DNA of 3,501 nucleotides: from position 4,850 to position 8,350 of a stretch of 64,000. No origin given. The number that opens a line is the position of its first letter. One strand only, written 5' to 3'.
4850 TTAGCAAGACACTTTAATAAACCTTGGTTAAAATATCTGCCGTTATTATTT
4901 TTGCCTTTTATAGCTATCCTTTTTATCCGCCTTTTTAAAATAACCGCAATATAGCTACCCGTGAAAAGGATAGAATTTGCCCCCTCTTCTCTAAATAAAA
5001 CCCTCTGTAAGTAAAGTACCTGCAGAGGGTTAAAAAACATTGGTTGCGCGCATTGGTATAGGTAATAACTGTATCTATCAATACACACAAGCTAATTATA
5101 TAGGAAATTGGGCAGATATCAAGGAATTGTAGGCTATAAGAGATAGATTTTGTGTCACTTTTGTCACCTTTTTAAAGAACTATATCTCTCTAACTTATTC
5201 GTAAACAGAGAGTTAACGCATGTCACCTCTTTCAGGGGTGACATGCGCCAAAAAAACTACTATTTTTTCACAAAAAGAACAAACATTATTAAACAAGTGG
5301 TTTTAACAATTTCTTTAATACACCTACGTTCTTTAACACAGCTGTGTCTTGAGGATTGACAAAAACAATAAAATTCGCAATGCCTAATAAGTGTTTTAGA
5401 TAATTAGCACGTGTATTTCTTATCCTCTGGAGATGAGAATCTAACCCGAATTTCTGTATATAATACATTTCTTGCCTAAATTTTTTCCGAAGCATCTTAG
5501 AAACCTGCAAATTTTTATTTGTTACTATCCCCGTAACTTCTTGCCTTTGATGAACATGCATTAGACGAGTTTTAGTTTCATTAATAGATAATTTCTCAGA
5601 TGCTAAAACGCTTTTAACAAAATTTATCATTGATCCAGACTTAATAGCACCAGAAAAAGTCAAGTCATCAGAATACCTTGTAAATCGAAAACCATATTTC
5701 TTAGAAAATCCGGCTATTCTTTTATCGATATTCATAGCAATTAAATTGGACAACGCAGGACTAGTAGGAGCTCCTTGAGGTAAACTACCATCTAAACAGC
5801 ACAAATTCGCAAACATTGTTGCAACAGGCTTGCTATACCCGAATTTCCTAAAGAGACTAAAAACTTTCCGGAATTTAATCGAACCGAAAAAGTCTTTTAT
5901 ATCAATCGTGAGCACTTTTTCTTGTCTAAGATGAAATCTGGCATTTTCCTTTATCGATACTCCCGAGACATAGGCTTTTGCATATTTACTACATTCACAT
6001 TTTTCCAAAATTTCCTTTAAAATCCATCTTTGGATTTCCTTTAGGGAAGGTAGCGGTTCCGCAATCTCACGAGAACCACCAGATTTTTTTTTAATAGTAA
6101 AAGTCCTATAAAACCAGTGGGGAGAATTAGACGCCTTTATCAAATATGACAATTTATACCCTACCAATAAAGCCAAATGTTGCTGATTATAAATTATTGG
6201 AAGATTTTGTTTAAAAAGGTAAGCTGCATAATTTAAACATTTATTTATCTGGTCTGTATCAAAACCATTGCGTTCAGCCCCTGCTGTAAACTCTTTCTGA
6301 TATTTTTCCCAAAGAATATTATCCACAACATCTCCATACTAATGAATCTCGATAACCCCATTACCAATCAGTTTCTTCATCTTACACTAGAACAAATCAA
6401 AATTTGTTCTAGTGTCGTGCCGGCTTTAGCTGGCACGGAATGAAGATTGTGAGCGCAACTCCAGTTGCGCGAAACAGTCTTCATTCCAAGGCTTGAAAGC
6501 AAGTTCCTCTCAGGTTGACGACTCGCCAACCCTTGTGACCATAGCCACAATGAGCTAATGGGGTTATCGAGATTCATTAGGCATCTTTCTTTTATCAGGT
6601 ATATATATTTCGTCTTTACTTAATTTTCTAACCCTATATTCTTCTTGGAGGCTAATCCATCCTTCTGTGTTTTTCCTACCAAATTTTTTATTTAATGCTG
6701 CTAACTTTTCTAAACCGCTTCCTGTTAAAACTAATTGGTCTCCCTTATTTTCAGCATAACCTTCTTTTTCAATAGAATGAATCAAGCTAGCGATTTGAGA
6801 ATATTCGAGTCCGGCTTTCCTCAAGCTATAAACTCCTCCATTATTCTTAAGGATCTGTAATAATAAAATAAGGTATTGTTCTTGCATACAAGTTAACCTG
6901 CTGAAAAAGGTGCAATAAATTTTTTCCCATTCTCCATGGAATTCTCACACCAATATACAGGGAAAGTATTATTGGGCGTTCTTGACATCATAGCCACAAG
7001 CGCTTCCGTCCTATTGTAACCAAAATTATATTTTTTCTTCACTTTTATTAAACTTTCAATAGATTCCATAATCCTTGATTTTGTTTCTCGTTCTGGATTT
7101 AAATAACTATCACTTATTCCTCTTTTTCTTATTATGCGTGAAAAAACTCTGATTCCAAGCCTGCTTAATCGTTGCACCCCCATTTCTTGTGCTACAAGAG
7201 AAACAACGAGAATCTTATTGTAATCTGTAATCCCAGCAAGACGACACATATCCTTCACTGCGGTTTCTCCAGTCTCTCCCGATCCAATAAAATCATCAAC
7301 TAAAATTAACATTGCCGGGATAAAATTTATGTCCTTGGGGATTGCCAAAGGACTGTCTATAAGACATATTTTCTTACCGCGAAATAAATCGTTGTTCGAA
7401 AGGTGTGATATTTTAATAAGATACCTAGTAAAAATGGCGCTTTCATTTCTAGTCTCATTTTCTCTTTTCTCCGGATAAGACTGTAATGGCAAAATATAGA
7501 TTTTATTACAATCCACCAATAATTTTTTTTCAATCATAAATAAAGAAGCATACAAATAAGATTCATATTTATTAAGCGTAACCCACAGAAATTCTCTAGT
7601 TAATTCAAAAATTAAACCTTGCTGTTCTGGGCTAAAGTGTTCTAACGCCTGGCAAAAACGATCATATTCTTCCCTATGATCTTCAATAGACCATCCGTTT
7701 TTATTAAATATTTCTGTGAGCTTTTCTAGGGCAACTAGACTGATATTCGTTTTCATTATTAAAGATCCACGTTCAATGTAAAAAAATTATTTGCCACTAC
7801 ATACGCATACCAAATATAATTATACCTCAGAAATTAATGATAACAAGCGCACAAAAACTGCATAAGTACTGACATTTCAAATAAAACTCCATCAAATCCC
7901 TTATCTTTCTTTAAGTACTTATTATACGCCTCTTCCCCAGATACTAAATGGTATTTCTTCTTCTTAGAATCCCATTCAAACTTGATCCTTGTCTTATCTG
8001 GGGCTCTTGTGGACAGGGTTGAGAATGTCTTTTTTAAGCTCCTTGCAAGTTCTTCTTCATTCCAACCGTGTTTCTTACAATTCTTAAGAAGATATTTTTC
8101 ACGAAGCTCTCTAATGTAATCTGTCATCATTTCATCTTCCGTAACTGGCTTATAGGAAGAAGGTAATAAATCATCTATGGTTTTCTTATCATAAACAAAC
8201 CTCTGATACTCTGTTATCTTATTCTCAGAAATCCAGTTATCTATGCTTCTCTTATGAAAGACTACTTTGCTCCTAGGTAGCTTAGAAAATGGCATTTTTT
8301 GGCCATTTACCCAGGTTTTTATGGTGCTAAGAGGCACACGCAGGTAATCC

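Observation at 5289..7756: Retron with PRTase-like and winged-helix accessory genes; msr-msd delimited by a perfect 25-bp inverted repeat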

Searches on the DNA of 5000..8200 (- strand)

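Call 6: search_rna_families(source=window, start=5000, end=8200, threshold=evalue, max_evalue=10, show_alignments=3)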
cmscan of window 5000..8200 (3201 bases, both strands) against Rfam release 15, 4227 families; matches with E-value up to 10: 7.
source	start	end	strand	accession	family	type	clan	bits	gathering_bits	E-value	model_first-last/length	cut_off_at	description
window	6015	6039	+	RF01328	CRISPR-DR17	Gene; CRISPR;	CL00014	26.7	42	0.044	1-25/25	no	CRISPR RNA direct repeat element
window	5138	5265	+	RF02323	TtnuHACA16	Gene; snRNA; snoRNA; HACA-box;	-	23.6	100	3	1-117/117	no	Tetrahymena snoRNA TtnuHACA16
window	6434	6490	+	RF04267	mir-362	Gene; miRNA;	-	17.5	80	3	1-65/65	no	mir-362 microRNA precursor family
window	5593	5673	-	RF00572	SNORD66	Gene; snRNA; snoRNA; CD-box;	-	17.1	32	2.9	1-76/76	no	Small nucleolar RNA SNORD66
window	5926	6029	+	RF02120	FTX_2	Gene; lncRNA;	-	17.1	48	5.2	1-97/97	no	FTX transcript, XIST regulator conserved region 2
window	5545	5645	+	RF01185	snR75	Gene; snRNA; snoRNA; CD-box;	CL00045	16.4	40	3.2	1-88/88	no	Small nucleolar RNA snR75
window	7521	7553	+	RF02060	STnc410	Gene; sRNA;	-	14.3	50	8.1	1-158/158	no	Enterobacterial sRNA STnc410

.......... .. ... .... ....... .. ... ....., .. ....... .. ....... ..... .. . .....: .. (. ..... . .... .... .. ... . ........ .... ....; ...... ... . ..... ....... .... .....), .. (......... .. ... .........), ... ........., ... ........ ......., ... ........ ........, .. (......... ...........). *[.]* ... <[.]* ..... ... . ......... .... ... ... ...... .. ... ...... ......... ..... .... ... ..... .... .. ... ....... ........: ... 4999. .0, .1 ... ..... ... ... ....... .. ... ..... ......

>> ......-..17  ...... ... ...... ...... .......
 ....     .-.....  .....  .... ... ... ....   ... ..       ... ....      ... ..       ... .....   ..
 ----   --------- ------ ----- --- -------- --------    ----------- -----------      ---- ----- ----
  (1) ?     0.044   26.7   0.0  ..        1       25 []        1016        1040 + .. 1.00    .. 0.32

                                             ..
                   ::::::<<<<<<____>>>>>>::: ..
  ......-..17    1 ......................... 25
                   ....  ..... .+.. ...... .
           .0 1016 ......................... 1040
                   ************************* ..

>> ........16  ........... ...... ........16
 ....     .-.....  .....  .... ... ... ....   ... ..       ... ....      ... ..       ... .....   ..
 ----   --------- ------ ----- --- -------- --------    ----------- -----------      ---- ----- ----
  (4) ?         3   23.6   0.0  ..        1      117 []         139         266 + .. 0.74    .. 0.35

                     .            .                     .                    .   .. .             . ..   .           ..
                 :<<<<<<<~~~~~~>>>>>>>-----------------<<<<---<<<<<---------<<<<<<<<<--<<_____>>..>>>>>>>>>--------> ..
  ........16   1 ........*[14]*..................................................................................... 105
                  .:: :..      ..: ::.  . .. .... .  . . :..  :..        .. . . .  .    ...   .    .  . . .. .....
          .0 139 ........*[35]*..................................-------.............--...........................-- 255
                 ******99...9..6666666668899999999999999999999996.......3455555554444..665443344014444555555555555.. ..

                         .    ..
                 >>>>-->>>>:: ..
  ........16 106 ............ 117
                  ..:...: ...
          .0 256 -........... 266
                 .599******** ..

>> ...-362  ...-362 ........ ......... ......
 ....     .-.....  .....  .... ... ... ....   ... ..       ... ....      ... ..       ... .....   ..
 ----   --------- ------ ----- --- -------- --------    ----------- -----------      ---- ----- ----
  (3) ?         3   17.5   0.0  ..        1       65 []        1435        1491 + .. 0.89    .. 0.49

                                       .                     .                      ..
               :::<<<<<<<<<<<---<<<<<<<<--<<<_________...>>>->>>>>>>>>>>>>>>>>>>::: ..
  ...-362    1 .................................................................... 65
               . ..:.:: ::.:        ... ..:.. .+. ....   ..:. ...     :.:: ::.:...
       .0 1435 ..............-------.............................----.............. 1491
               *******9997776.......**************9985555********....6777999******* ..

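Call 38: build_rna_model(alignment_id=A3, structure=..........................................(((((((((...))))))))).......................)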
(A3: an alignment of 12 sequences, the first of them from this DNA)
Model R1 built from alignment A3 (12 sequences, 86 columns); structure: as given.
model positions 79; base pairs 9; branch points 0; effective number of sequences 7.98; information 0.717 bits per position. Calibrated on 0.2 Mb of random sequence (short: E-values are rough).
structure used (alignment columns):
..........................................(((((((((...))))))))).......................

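Call 39: search_with_rna_model(model_id=R1, sources=[window, L001, L002, L003, L004, L005, L006, L007, L008, L009, L010, L011, L012, L013, L014, L015, L016, L017, L018, L019, L020, L021, L022, L023, L024, L025, L026, L027, L028, L029, L030, L031, L032, L033, L034, L035, L036, L037, L038, L039, L040, L041, L042, L043, L044, L045, L046, L047, L048, L049, L050, L051, L052, L053, L054, L055, L056, L057, L058, L059, L060, L061, L062, L063, L064, L065, L066, L067, L068, L069, L070, L071, L072, L073, L074, L075, L076, L077, L078, L079, L080, L081, L083, L084, L085, L086, L087, L088, L089, L090, L091, L092, L093, L094, L095, L096, L097, L098, L099], max_evalue=0.01, make_alignment=true)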
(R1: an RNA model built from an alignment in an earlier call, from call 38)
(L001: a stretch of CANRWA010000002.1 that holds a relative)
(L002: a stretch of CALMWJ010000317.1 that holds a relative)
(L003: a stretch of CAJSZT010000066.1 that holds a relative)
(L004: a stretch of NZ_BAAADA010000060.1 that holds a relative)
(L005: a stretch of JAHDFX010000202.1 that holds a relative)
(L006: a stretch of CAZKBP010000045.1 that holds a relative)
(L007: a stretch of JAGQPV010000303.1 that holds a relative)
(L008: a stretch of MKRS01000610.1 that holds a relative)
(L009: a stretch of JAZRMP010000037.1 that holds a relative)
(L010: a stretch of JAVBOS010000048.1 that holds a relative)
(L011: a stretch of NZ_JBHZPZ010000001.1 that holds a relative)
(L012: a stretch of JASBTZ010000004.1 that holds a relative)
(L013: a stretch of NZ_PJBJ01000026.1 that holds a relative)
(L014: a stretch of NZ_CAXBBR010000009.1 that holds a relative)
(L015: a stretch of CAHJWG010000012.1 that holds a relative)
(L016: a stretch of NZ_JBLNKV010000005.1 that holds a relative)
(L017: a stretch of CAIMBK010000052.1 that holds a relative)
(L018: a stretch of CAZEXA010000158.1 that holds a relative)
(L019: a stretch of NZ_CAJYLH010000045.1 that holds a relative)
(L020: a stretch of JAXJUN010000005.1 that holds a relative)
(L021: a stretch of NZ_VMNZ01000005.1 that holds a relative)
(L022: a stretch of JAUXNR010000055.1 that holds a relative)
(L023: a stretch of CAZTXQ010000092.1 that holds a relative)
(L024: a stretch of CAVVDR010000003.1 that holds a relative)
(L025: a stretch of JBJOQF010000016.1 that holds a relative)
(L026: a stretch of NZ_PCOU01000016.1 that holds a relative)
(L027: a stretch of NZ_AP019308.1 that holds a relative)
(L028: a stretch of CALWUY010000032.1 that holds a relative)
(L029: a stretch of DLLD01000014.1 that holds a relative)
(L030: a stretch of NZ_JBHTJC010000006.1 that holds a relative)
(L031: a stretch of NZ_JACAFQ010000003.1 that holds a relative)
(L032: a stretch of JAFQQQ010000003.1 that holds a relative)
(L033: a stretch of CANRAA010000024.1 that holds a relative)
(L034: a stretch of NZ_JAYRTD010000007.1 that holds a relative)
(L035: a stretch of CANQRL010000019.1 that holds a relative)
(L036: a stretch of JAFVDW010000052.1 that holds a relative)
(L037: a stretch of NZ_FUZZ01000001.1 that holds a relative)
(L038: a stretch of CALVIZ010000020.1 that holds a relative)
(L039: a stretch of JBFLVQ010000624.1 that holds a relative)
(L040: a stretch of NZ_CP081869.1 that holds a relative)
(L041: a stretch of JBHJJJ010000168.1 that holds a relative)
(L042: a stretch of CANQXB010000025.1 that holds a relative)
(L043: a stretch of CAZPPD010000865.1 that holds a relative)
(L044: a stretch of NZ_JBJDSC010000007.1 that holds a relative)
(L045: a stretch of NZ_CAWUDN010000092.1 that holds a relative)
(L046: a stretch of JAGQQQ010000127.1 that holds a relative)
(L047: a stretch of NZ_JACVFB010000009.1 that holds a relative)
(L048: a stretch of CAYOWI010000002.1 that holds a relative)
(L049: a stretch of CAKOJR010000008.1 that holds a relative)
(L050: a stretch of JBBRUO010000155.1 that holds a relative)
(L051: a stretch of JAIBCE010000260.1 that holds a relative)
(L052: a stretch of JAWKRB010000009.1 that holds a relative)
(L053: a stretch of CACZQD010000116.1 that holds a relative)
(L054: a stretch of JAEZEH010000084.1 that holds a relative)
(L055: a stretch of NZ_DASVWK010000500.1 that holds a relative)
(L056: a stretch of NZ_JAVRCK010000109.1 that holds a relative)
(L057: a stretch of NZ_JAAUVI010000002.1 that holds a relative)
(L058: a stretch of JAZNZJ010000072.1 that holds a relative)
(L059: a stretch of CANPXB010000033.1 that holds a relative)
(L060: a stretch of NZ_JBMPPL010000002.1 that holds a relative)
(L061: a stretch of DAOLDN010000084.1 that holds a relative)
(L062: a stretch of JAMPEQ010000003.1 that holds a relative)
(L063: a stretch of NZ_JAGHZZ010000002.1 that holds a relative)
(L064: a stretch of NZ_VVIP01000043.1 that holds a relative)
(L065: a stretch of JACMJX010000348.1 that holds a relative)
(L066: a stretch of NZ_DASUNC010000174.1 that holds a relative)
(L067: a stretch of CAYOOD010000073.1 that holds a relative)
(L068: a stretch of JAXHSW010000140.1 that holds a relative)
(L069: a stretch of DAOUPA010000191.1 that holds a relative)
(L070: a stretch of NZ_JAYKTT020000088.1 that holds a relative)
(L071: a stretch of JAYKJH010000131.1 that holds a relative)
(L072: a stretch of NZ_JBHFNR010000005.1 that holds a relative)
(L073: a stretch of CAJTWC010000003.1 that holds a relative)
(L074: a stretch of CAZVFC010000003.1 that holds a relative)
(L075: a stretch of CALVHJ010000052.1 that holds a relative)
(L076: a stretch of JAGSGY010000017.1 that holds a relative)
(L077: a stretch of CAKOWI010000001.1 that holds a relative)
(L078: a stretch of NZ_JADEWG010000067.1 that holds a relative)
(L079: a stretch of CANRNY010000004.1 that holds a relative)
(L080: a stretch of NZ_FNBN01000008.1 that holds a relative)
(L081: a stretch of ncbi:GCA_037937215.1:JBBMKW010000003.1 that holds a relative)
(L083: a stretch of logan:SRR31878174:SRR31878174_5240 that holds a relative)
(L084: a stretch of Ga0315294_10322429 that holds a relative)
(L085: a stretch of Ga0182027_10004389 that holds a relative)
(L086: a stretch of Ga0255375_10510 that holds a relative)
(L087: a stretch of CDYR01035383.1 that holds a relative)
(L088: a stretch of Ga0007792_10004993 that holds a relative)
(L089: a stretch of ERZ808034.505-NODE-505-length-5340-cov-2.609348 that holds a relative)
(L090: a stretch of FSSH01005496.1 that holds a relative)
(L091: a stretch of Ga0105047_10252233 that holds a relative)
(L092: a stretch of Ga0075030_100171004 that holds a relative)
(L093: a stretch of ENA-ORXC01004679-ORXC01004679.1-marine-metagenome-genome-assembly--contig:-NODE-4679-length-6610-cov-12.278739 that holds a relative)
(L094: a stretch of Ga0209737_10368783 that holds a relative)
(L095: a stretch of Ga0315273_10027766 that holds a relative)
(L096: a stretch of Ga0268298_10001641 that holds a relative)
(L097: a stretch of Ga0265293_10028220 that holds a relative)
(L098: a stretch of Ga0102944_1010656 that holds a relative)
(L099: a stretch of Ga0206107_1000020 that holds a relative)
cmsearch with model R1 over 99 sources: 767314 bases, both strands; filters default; matches with E-value up to 0.01: 13.
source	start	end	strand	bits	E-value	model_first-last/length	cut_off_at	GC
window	6490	6570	-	81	1.2e-13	1-79/79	no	0.51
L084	371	455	+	78.5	4e-13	1-79/79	no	0.48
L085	2760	2840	+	75.7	1.5e-12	1-79/79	no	0.49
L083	2777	2857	+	74.6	2.6e-12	1-79/79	no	0.54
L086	2752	2832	+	73.9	3.5e-12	1-79/79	no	0.49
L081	2727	2807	+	72.9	5.7e-12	1-79/79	no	0.36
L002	460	538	+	66.9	1e-10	1-79/79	no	0.47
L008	189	267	+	66.9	1e-10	1-79/79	no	0.38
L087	2750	2826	+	66.3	1.4e-10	1-79/79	no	0.43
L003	3772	3849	+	63.5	5.1e-10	1-79/79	no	0.45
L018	1306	1384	+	62.4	8.6e-10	1-79/79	no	0.39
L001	3771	3848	+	53.3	6.7e-08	1-79/79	no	0.38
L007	145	222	+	53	7.9e-08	1-79/79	no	0.65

Alignment A4: 13 matches aligned to the model, 87 columns, each read 5' to 3' on its own strand. Consensus structure (alignment columns), stored with it:
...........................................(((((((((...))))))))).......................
